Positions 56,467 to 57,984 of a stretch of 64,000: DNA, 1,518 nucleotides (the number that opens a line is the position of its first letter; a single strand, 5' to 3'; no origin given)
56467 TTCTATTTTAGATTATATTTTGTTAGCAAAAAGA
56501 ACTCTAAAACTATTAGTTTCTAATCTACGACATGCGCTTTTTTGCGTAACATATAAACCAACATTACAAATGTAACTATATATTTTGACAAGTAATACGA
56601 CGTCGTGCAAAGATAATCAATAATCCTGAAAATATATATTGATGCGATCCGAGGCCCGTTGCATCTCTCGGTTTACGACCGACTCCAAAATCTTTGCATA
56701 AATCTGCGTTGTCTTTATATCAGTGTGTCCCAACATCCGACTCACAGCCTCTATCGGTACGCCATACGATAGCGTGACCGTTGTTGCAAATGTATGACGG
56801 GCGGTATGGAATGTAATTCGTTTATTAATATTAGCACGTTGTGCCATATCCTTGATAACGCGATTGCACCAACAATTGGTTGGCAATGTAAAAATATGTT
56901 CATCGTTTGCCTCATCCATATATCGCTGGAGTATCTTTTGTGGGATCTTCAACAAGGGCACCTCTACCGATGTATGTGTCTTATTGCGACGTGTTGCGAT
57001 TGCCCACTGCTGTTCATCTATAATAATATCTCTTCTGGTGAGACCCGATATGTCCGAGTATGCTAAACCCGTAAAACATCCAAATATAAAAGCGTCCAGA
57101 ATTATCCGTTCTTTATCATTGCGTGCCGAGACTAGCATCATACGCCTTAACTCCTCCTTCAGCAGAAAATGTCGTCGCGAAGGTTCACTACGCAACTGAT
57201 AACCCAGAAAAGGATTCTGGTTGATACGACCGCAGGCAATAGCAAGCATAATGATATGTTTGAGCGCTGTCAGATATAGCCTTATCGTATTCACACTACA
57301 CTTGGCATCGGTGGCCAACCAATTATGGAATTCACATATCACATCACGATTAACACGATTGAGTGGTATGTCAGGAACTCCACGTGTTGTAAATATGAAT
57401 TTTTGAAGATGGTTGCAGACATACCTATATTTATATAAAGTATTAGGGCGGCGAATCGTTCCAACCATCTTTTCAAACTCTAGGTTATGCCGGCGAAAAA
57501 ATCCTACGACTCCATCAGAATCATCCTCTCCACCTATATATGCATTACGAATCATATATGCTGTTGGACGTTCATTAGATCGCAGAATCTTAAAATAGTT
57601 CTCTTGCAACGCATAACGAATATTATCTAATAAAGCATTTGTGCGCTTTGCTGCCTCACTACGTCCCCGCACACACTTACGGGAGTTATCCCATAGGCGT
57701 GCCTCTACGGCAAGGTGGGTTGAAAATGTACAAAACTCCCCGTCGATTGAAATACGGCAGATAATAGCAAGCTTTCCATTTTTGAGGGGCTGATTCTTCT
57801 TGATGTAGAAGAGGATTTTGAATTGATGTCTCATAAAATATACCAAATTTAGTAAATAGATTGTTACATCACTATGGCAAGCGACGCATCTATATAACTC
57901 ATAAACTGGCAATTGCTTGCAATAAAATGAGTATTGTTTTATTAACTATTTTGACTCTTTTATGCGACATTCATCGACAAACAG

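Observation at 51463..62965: Self-inverting recombinase-promoter cassette predicted to toggle two alternative SusC/SusD transporters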

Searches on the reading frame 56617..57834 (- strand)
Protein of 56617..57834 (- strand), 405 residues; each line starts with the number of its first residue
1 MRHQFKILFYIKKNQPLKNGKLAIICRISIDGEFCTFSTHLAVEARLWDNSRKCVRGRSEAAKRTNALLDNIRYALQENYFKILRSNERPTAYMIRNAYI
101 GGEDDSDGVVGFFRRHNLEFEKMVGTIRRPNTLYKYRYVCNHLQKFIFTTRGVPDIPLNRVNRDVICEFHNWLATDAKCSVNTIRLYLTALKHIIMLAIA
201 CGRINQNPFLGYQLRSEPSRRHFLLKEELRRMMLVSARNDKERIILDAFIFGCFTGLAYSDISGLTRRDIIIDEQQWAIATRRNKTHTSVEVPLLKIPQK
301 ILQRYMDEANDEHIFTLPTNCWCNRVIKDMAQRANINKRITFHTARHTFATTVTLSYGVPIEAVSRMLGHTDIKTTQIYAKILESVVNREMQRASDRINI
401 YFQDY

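Call 5: search_protein_families(library=pfam, proteins=[window:56617-57834:-])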
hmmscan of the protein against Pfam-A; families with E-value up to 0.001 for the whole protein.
window:56617-57834:- (405 aa): 3 families
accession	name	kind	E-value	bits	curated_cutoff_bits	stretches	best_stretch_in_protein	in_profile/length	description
PF00589.27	Phage_integrase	-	7.5e-19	68.6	27.1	1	223-382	2-168/172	Phage integrase family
PF13102.12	Phage_int_SAM_5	-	5.1e-15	56.1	22.3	1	111-210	4-94/98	Phage integrase SAM-like domain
PF17293.8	Arm-DNA-bind_5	-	7.6e-13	49.2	22.6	1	9-95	1-86/87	Arm DNA-binding domain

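Call 13: find_encoding_contigs(protein=window:56617-57834:-, flank=6000, max_places=10)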
Protein window:56617-57834:- (405 aa): 11 contigs read that carry it; 8 places shown.
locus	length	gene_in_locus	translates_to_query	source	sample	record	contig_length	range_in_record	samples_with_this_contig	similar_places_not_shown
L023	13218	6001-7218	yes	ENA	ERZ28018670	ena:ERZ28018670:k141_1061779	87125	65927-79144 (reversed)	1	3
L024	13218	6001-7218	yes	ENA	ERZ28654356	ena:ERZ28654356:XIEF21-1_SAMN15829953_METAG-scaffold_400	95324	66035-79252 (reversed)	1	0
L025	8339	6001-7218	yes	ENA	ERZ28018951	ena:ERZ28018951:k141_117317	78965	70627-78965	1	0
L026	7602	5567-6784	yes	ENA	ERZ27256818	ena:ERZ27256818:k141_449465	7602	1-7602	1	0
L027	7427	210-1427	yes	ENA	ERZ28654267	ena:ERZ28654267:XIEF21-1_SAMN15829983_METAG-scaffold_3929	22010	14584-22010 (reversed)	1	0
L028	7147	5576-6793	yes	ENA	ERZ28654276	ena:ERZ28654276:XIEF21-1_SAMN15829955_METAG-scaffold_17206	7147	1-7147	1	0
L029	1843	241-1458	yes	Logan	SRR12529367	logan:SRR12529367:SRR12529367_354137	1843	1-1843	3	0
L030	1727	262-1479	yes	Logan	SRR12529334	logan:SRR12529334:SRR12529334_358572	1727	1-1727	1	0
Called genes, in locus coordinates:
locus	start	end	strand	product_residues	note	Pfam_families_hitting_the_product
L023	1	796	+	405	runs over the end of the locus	PF00860:Xan_ur_permease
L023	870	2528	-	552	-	PF14322:SusD-like_3, PF07980:SusD_RagB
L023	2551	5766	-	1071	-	PF13620:CarboxypepD_reg, PF13715:CarbopepD_reg_2, PF07715:Plug, PF00593:TonB_dep_Rec_b-barrel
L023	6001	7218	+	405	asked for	PF17293:Arm-DNA-bind_5, PF13102:Phage_int_SAM_5, PF00589:Phage_integrase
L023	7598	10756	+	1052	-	PF13620:CarboxypepD_reg, PF13715:CarbopepD_reg_2, PF07715:Plug, PF00593:TonB_dep_Rec_b-barrel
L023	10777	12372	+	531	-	PF14322:SusD-like_3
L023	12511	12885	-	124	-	PF03733:YccF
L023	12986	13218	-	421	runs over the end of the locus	PF00291:PALP, PF00585:Thr_dehydrat_C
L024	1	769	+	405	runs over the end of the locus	PF00860:Xan_ur_permease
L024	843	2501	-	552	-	PF14322:SusD-like_3, PF07980:SusD_RagB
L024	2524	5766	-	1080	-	-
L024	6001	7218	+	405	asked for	PF17293:Arm-DNA-bind_5, PF13102:Phage_int_SAM_5, PF00589:Phage_integrase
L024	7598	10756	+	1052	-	PF13620:CarboxypepD_reg, PF13715:CarbopepD_reg_2, PF07715:Plug, PF00593:TonB_dep_Rec_b-barrel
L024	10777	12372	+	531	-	PF14322:SusD-like_3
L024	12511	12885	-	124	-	PF03733:YccF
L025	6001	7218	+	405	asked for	PF17293:Arm-DNA-bind_5, PF13102:Phage_int_SAM_5, PF00589:Phage_integrase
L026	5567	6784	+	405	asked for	PF17293:Arm-DNA-bind_5, PF13102:Phage_int_SAM_5, PF00589:Phage_integrase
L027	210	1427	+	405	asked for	PF17293:Arm-DNA-bind_5, PF13102:Phage_int_SAM_5, PF00589:Phage_integrase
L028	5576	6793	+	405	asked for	PF17293:Arm-DNA-bind_5, PF13102:Phage_int_SAM_5, PF00589:Phage_integrase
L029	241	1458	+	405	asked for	PF17293:Arm-DNA-bind_5, PF13102:Phage_int_SAM_5, PF00589:Phage_integrase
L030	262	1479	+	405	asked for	PF17293:Arm-DNA-bind_5, PF13102:Phage_int_SAM_5, PF00589:Phage_integrase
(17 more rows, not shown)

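Call 18: find_related_loci(query=window:56617-57834:-, collection=metagenome_contigs, flank=4000)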
Query window:56617-57834:- (405 aa) in metagenome_contigs; peptide patterns used: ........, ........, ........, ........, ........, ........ (x = any residue, [..] = any of these).
237 stretches matched a pattern; 133 encode a relative of the query (tblastn E <= 1e-3); the best 80 are kept; 80 distinct loci.
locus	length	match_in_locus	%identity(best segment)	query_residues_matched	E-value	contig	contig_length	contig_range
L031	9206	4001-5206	51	1-402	5e-144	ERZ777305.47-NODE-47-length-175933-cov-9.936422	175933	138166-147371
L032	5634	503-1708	51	1-402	2e-144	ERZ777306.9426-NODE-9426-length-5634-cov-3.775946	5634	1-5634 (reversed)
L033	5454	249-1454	50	1-402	4e-139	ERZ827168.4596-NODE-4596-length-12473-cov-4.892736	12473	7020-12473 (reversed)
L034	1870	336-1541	53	1-402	4e-149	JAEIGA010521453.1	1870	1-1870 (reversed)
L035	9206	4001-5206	48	1-403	3e-124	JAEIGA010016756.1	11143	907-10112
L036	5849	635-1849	36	1-403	9e-80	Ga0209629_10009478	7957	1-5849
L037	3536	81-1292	35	1-400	9e-76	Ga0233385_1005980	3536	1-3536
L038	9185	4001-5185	35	1-391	7e-71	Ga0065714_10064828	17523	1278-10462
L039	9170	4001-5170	35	7-399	3e-69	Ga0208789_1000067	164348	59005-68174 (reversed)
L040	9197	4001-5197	34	1-399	9e-69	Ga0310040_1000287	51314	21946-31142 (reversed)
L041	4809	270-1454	34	2-399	5e-69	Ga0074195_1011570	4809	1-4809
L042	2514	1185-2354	35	7-399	2e-70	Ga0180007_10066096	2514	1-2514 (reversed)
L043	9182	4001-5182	32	2-392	4e-68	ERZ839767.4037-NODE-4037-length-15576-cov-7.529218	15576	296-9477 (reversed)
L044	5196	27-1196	35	7-399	2e-67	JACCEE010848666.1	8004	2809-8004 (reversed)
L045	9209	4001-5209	33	1-399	3e-67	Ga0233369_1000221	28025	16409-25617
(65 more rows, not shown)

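Call 37: find_encoding_contigs(protein=L031:4001-5236:+, flank=4500, max_places=10)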
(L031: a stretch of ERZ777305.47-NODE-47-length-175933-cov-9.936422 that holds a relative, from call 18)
Protein L031:4001-5236:+ (412 aa): 12 contigs read that carry it; 4 places shown.
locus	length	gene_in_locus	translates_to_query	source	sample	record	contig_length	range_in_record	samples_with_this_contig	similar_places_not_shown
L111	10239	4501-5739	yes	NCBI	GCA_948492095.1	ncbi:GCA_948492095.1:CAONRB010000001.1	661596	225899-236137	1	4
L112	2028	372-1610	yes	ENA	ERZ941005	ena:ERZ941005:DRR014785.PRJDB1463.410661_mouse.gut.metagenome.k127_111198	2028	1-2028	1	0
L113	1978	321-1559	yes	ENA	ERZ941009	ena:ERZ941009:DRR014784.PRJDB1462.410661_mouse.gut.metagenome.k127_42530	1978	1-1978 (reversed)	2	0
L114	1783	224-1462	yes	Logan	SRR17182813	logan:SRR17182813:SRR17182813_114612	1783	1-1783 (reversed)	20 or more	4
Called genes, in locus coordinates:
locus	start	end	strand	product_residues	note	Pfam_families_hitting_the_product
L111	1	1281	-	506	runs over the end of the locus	PF14322:SusD-like_3, PF07980:SusD_RagB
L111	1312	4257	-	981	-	PF13620:CarboxypepD_reg, PF13715:CarbopepD_reg_2, PF07715:Plug, PF00593:TonB_dep_Rec_b-barrel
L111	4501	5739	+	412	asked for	PF17293:Arm-DNA-bind_5, PF13102:Phage_int_SAM_5, PF00589:Phage_integrase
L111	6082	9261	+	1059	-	PF13620:CarboxypepD_reg, PF13715:CarbopepD_reg_2, PF07715:Plug, PF00593:TonB_dep_Rec_b-barrel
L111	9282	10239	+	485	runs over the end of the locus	PF14322:SusD-like_3, PF07980:SusD_RagB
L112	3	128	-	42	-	?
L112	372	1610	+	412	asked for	PF17293:Arm-DNA-bind_5, PF13102:Phage_int_SAM_5, PF00589:Phage_integrase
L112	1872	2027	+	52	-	?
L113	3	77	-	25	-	?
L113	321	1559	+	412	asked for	PF17293:Arm-DNA-bind_5, PF13102:Phage_int_SAM_5, PF00589:Phage_integrase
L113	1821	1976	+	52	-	?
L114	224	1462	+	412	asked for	PF17293:Arm-DNA-bind_5, PF13102:Phage_int_SAM_5, PF00589:Phage_integrase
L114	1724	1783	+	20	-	?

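Call 38: find_encoding_contigs(protein=L032:503-1738:+, flank=4500, max_places=10)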
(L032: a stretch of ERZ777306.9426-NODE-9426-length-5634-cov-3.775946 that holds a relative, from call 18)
Protein L032:503-1738:+ (412 aa): 21 contigs read that carry it; 10 places shown.
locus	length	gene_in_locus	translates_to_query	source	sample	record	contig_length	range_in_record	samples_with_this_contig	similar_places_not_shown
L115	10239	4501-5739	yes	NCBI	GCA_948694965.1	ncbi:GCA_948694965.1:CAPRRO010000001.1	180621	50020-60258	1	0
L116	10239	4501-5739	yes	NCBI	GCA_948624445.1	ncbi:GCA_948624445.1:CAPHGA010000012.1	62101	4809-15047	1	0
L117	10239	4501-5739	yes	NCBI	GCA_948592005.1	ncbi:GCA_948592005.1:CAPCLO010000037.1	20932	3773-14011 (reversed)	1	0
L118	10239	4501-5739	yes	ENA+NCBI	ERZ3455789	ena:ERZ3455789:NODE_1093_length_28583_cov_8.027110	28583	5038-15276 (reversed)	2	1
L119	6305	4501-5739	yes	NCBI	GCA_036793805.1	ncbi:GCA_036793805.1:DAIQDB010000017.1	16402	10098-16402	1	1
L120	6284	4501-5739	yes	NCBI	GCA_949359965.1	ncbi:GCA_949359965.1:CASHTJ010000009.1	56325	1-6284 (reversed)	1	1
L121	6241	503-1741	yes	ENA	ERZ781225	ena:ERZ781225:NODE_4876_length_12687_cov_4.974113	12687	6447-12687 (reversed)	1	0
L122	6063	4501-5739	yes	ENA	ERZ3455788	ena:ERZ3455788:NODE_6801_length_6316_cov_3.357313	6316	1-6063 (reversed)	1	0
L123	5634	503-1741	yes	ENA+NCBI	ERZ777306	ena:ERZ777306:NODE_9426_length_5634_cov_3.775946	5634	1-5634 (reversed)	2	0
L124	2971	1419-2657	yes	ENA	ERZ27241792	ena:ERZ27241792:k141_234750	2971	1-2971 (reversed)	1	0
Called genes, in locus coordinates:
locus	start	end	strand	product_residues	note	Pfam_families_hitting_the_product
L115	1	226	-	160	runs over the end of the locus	PF07980:SusD_RagB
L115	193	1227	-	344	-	PF14322:SusD-like_3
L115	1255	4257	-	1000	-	PF13620:CarboxypepD_reg, PF13715:CarbopepD_reg_2, PF07715:Plug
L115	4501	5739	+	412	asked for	PF17293:Arm-DNA-bind_5, PF13102:Phage_int_SAM_5, PF00589:Phage_integrase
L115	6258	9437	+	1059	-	PF13620:CarboxypepD_reg, PF13715:CarbopepD_reg_2, PF07715:Plug, PF00593:TonB_dep_Rec_b-barrel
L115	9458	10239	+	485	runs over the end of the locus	PF14322:SusD-like_3, PF07980:SusD_RagB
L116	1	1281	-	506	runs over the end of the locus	PF14322:SusD-like_3, PF07980:SusD_RagB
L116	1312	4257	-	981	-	PF13620:CarboxypepD_reg, PF13715:CarbopepD_reg_2, PF07715:Plug, PF00593:TonB_dep_Rec_b-barrel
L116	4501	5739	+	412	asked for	PF17293:Arm-DNA-bind_5, PF13102:Phage_int_SAM_5, PF00589:Phage_integrase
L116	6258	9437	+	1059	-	PF13620:CarboxypepD_reg, PF13715:CarbopepD_reg_2, PF07715:Plug, PF00593:TonB_dep_Rec_b-barrel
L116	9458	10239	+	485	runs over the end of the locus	PF14322:SusD-like_3, PF07980:SusD_RagB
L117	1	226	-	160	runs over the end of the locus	PF07980:SusD_RagB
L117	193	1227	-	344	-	PF14322:SusD-like_3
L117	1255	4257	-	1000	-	PF13620:CarboxypepD_reg, PF13715:CarbopepD_reg_2, PF07715:Plug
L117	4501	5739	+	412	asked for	PF17293:Arm-DNA-bind_5, PF13102:Phage_int_SAM_5, PF00589:Phage_integrase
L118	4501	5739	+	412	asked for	PF17293:Arm-DNA-bind_5, PF13102:Phage_int_SAM_5, PF00589:Phage_integrase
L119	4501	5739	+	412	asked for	PF17293:Arm-DNA-bind_5, PF13102:Phage_int_SAM_5, PF00589:Phage_integrase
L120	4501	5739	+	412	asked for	PF17293:Arm-DNA-bind_5, PF13102:Phage_int_SAM_5, PF00589:Phage_integrase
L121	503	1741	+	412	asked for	PF17293:Arm-DNA-bind_5, PF13102:Phage_int_SAM_5, PF00589:Phage_integrase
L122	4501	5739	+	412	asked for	PF17293:Arm-DNA-bind_5, PF13102:Phage_int_SAM_5, PF00589:Phage_integrase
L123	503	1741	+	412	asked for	PF17293:Arm-DNA-bind_5, PF13102:Phage_int_SAM_5, PF00589:Phage_integrase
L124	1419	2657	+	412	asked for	PF17293:Arm-DNA-bind_5, PF13102:Phage_int_SAM_5, PF00589:Phage_integrase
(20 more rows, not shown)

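Call 42: find_encoding_contigs(protein=L032:503-1738:+, flank=10000, max_places=6)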
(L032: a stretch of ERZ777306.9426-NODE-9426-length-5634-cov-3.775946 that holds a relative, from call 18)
Protein L032:503-1738:+ (412 aa): 21 contigs read that carry it; 6 places shown.
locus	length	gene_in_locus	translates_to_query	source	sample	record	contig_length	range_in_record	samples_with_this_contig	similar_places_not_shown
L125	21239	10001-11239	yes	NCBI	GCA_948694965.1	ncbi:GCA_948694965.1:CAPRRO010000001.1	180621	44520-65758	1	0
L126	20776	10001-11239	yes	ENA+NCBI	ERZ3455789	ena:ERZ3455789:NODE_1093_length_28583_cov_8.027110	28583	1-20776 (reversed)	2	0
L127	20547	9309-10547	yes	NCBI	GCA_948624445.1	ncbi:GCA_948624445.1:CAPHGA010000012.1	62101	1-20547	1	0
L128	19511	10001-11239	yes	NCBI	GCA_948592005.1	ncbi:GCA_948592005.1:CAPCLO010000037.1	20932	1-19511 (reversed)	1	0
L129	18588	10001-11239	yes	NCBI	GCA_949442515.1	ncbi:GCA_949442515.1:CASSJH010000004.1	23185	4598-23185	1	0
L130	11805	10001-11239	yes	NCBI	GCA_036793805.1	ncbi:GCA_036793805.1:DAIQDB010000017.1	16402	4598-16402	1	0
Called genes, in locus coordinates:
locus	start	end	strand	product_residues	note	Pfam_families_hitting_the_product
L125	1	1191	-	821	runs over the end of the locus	PF13191:AAA_16 (weak), PF23569:NBD_SMAX1 (weak), PF00004:AAA, PF17871:AAA_lid_9, PF00004:AAA, PF07724:AAA_2, PF07728:AAA_5, PF10431:ClpB_D2-small, +8 more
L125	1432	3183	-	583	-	PF01336:tRNA_anti-codon, PF00152:tRNA-synt_2, PF02938:GAD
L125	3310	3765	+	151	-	PF00383:dCMP_cyt_deam_1, PF14437:MafB19-deam, PF14439:Bd3614-deam (weak)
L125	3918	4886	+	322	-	PF12895:ANAPC3 (faint), PF13424:TPR_12 (faint), PF07719:TPR_2 (faint), PF13174:TPR_6 (faint), PF13181:TPR_8 (faint), PF13428:TPR_14 (faint), PF13432:TPR_16 (faint), PF14559:TPR_19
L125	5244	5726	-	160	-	PF07980:SusD_RagB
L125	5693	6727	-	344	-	PF14322:SusD-like_3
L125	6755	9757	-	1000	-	PF13620:CarboxypepD_reg, PF13715:CarbopepD_reg_2, PF07715:Plug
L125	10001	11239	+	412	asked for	PF17293:Arm-DNA-bind_5, PF13102:Phage_int_SAM_5, PF00589:Phage_integrase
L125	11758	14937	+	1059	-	PF13620:CarboxypepD_reg, PF13715:CarbopepD_reg_2, PF07715:Plug, PF00593:TonB_dep_Rec_b-barrel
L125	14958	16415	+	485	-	PF14322:SusD-like_3, PF07980:SusD_RagB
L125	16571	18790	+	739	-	PF01384:PHO4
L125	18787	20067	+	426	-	PF00860:Xan_ur_permease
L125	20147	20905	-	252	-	PF03009:GDPD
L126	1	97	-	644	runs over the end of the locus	PF01182:Glucosamine_iso, PF02585:PIG-L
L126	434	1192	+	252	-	PF03009:GDPD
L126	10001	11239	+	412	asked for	PF17293:Arm-DNA-bind_5, PF13102:Phage_int_SAM_5, PF00589:Phage_integrase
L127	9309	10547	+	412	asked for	PF17293:Arm-DNA-bind_5, PF13102:Phage_int_SAM_5, PF00589:Phage_integrase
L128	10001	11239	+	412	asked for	PF17293:Arm-DNA-bind_5, PF13102:Phage_int_SAM_5, PF00589:Phage_integrase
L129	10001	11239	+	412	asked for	PF17293:Arm-DNA-bind_5, PF13102:Phage_int_SAM_5, PF00589:Phage_integrase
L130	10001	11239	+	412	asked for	PF17293:Arm-DNA-bind_5, PF13102:Phage_int_SAM_5, PF00589:Phage_integrase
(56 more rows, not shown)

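Call 54: search_solved_structures(query=window:56617-57834:-, max_evalue=0.001, show_alignments=1)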
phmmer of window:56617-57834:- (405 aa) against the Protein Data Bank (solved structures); distinct sequences matched with E-value up to 0.001: 8.
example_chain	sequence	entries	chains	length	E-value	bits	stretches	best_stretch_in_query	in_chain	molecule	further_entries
5hxy_A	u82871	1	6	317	8.8e-13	51.2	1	121-391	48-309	Tyrosine recombinase XerA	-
2a3v_A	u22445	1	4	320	9.8e-12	47.7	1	324-385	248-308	site-specific recombinase IntI4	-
4a8e_A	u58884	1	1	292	2e-10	43.4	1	224-390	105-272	PROBABLE TYROSINE RECOMBINASE XERC-LIKE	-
5dcf_A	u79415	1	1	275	2.3e-06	30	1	327-384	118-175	Tyrosine recombinase XerD,DNA translocase FtsK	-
1a0p_A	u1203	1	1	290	3.1e-06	29.6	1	327-383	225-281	SITE-SPECIFIC RECOMBINASE XERD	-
9i5v_14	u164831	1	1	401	3.2e-05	26.3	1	176-384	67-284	Ribosome-associated translation inhibitor RaiA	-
5c6k_A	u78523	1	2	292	0.00014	24.2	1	204-382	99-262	Integrase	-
3nkh_A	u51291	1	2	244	0.00032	23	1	323-394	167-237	Integrase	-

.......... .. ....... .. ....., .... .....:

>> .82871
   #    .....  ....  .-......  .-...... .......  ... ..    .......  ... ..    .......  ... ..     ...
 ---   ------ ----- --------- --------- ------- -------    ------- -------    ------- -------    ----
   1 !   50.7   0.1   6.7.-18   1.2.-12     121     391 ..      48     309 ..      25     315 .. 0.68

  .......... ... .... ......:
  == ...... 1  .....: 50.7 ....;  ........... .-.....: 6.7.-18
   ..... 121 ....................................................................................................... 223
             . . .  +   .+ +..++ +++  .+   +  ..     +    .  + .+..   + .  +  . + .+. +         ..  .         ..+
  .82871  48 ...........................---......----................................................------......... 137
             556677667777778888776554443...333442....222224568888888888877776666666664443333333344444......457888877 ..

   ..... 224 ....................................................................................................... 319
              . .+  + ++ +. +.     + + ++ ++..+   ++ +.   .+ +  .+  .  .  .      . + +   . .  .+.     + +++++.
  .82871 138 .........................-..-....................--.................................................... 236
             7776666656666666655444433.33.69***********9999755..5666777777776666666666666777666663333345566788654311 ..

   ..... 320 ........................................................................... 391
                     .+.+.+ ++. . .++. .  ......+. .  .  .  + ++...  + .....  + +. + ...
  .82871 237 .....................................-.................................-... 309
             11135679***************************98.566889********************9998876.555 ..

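Call 55: find_homologous_proteins(query=window:56617-57834:-, max_evalue=1e-100)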
Query window:56617-57834:- (405 aa): 43 proteins with E <= 1e-100 among 8000 candidates. Only proteins of 222 to 709 residues were searched: fused or split forms outside these lengths cannot appear, so this answer is no evidence that the protein stands alone or is whole; lengths 'longer' or 'shorter' looks for them.
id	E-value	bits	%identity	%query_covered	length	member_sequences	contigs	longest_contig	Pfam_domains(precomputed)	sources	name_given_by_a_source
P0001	4.7e-266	900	97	100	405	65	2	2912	PF17293.9,PF13102.13,PF00589.28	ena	-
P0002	4.1e-167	574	61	100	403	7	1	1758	PF17293.9,PF13102.13,PF00589.28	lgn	-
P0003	1.3e-161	556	61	100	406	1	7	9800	PF17293.9,PF13102.13,PF00589.28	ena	-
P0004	5.8e-161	554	62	96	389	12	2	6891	PF17293.9,PF13102.13,PF00589.28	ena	-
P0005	8.1e-158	544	60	100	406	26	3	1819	PF17293.9,PF13102.13,PF00589.28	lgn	-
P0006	8.1e-151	520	58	99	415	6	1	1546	PF17293.9,PF13102.13,PF00589.28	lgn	-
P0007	2.7e-139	483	51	99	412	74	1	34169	PF17293.9,PF13102.13,PF00589.28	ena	-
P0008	7.4e-139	481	93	56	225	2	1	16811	PF17293.9,PF13102.13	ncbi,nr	ncbi:MAG: phage integrase SAM-like domain-containing protein, partial [Alistipes sp.]|nr:phage integ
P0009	7.6e-139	481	53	100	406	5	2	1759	PF17293.9,PF13102.13,PF00589.28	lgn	-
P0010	5.3e-137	475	54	99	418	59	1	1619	PF17293.9,PF13102.13,PF00589.28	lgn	-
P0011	1.4e-135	470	50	99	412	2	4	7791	PF17293.9,PF13102.13,PF00589.28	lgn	-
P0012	1.5e-135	470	50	99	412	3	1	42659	PF17293.9,PF13102.13,PF00589.28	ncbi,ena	-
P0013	4.0e-133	462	52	100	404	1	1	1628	PF17293.9,PF13102.13,PF00589.28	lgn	-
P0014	3.1e-132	459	50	100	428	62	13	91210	PF17293.9,PF13102.13,PF00589.28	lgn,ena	-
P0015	4.8e-131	455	52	95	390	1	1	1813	PF17293.9,PF13102.13,PF00589.28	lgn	-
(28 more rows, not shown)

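Call 56: list_cluster_members(proteins=[window:56617-57834:-])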
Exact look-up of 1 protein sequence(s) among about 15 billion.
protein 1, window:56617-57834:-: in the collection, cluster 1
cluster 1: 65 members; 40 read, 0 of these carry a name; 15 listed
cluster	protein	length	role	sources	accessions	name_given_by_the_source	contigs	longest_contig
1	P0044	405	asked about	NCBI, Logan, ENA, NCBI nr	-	-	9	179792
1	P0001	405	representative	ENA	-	-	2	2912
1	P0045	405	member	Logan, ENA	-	-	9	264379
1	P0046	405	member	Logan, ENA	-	-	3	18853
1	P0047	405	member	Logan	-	-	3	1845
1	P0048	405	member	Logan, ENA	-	-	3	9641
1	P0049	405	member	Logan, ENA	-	-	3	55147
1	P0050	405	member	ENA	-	-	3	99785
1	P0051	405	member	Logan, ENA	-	-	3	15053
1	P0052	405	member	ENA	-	-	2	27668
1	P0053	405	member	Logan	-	-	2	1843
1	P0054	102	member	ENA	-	-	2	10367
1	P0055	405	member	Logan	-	-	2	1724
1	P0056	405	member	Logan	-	-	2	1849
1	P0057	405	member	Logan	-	-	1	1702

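Call 57: find_encoding_contigs(protein=P0008, flank=7000, max_places=4)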
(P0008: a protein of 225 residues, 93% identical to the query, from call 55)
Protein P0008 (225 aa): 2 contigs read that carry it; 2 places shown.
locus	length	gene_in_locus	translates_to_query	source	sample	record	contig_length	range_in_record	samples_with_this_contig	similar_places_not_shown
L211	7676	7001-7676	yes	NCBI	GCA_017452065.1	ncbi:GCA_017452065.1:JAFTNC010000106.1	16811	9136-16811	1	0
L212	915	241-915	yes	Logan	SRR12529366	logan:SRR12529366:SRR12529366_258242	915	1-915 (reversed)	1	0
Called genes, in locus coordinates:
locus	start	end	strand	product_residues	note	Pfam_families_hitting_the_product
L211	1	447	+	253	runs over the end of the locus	PF03009:GDPD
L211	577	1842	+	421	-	PF00860:Xan_ur_permease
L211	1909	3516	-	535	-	PF14322:SusD-like_3, PF07980:SusD_RagB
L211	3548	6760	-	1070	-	PF13620:CarboxypepD_reg, PF13715:CarbopepD_reg_2, PF07715:Plug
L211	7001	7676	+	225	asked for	PF17293:Arm-DNA-bind_5, PF13102:Phage_int_SAM_5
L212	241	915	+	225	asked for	PF17293:Arm-DNA-bind_5, PF13102:Phage_int_SAM_5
